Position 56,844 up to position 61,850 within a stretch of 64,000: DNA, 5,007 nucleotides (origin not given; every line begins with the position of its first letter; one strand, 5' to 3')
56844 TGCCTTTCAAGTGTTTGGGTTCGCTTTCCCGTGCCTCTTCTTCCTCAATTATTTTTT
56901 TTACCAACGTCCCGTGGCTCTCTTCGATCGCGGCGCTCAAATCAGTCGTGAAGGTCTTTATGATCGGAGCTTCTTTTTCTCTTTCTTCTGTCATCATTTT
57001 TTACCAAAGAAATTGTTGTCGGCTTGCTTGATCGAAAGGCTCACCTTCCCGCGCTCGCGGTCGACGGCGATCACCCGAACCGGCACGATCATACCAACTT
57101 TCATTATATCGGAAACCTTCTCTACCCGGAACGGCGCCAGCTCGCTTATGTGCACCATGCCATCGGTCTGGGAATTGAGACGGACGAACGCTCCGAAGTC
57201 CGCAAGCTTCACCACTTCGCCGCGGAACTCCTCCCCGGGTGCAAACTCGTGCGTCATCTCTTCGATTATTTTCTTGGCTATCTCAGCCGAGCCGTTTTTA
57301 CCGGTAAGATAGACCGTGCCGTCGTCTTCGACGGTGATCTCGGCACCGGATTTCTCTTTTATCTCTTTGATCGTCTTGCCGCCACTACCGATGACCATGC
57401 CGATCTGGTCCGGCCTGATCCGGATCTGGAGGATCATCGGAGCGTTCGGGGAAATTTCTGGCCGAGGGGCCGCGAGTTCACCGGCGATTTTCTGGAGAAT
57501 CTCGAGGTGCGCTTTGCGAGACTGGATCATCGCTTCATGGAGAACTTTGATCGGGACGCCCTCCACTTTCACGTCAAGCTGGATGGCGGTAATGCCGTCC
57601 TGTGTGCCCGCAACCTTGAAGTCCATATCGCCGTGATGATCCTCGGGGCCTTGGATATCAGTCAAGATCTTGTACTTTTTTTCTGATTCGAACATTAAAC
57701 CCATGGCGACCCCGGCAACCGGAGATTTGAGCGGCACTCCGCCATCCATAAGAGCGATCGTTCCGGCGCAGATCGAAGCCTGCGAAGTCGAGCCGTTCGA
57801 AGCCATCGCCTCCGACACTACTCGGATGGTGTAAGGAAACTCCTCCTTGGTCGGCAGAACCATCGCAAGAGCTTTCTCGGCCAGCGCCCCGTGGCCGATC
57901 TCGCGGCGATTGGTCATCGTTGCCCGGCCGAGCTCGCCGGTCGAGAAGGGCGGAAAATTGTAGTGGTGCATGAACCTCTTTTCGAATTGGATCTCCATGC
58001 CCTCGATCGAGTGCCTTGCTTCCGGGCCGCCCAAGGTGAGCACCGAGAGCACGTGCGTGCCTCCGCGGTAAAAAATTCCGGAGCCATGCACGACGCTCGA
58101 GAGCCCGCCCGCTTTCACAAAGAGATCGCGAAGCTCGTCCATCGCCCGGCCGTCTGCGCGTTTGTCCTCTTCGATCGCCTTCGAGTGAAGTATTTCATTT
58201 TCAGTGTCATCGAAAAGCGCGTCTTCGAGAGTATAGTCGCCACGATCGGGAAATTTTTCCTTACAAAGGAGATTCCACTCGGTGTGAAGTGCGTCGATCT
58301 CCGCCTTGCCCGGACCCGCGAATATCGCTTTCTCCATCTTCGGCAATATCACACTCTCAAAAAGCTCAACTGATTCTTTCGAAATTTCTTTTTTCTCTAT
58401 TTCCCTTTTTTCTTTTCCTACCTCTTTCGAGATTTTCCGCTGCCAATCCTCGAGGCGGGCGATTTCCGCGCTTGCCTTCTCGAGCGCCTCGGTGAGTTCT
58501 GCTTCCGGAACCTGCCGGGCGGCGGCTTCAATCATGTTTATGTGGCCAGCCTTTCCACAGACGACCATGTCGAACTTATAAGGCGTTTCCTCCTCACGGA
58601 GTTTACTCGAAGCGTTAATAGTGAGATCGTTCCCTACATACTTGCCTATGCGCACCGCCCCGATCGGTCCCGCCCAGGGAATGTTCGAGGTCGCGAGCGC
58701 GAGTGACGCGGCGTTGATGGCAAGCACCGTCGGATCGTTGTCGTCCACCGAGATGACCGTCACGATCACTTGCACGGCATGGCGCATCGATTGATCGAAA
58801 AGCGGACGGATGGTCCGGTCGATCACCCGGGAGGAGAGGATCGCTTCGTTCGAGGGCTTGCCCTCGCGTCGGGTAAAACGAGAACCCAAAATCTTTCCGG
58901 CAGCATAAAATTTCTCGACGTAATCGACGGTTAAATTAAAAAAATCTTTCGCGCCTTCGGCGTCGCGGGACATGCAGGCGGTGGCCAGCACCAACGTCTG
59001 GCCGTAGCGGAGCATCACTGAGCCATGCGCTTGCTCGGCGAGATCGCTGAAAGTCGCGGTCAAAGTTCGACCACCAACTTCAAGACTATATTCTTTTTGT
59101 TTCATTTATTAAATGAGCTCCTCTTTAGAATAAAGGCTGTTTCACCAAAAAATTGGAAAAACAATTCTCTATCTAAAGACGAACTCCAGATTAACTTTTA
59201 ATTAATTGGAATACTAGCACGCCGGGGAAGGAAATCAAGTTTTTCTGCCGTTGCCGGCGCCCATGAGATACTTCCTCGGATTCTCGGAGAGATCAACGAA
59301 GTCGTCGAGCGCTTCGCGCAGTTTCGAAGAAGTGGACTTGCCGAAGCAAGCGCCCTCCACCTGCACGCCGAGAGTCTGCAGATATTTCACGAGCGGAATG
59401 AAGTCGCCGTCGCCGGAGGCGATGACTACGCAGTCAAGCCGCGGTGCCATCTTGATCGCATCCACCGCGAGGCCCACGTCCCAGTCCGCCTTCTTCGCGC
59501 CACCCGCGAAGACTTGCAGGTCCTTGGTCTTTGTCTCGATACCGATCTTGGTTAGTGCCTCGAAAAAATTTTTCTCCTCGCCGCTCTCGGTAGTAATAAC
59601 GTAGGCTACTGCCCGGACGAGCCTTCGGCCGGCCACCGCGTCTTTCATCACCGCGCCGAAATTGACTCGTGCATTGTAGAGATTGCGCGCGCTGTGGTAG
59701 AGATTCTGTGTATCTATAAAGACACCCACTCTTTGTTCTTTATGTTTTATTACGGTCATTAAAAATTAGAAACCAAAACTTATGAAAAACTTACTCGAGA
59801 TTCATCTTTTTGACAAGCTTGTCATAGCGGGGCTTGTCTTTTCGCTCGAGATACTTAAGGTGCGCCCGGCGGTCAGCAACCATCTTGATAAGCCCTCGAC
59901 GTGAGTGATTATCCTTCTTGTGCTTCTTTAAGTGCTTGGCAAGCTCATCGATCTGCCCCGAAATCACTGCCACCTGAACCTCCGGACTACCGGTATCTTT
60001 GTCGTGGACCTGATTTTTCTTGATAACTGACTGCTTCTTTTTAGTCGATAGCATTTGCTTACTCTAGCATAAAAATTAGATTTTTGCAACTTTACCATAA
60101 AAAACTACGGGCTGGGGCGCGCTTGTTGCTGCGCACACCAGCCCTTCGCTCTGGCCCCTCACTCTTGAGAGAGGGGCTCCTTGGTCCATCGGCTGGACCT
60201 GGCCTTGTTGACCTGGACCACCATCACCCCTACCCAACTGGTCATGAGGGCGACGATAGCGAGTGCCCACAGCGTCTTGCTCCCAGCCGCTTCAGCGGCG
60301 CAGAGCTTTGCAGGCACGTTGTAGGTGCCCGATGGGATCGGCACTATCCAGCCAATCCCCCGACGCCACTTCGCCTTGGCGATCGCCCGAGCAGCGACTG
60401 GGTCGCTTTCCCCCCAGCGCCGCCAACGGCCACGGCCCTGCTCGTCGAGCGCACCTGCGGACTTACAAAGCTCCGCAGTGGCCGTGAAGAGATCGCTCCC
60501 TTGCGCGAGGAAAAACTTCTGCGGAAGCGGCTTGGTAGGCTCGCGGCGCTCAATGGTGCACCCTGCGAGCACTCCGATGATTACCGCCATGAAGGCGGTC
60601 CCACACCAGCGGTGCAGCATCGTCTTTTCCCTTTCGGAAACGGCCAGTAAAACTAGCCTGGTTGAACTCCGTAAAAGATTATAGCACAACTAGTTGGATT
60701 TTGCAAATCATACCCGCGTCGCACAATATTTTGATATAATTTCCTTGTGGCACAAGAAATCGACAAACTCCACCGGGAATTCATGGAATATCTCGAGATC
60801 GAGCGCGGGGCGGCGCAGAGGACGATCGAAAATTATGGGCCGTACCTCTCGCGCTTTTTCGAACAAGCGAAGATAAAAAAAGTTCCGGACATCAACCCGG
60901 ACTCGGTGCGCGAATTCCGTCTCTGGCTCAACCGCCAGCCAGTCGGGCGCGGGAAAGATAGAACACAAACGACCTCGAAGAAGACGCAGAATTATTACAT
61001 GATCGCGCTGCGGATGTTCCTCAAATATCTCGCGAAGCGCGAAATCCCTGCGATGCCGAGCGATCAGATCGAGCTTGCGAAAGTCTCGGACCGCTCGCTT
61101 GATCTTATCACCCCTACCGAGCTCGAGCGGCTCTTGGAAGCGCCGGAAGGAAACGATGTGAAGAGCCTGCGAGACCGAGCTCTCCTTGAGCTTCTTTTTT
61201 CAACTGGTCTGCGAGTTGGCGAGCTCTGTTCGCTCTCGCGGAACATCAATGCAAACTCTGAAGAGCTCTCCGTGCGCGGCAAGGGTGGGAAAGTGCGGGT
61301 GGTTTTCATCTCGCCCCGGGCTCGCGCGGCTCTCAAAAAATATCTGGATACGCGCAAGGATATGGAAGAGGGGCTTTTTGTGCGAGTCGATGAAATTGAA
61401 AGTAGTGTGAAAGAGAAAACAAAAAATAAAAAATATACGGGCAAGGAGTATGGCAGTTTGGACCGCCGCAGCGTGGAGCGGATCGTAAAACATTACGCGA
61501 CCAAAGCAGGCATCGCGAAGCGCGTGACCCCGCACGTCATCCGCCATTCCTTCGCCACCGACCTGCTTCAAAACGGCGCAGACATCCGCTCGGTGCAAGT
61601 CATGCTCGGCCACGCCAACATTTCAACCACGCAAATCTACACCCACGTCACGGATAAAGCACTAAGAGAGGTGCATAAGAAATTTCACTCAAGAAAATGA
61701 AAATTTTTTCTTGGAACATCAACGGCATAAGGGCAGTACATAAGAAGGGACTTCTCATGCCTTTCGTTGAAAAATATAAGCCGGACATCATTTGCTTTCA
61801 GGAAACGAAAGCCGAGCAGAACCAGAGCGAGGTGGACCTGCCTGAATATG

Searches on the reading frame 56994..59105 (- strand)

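Call 83: search_protein_families(library=pfam, proteins=[window:56994-59105:-], max_evalue=0.00001)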
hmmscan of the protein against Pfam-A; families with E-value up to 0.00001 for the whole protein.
window:56994-59105:- (703 aa): 3 families
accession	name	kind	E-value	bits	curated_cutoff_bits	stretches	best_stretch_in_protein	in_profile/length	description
PF01138.27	RNase_PH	-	3.3e-50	170.3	25.5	2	12-143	2-130/130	3' exoribonuclease family, domain 1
PF00575.29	S1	-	1.4e-16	61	22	1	621-693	2-74/74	S1 RNA binding domain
PF00013.35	KH_1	-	3.5e-12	46.3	21.5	1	559-616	2-66/66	KH domain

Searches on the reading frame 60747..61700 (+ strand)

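Call 83: search_protein_families(library=pfam, proteins=[window:60747-61700:+], max_evalue=0.00001)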
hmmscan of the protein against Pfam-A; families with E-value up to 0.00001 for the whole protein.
window:60747-61700:+ (317 aa): 3 families
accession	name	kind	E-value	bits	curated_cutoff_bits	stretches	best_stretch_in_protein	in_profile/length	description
PF00589.27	Phage_integrase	-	1.1e-41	142.9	27.1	1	121-303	3-170/172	Phage integrase family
PF02899.23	Phage_int_SAM_1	-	1e-10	42.2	22.3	1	11-98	3-82/83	Phage integrase, N-terminal SAM-like domain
PF13495.12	Phage_int_SAM_4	-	2.4e-09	37.9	27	1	10-101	3-84/85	Phage integrase, N-terminal SAM-like domain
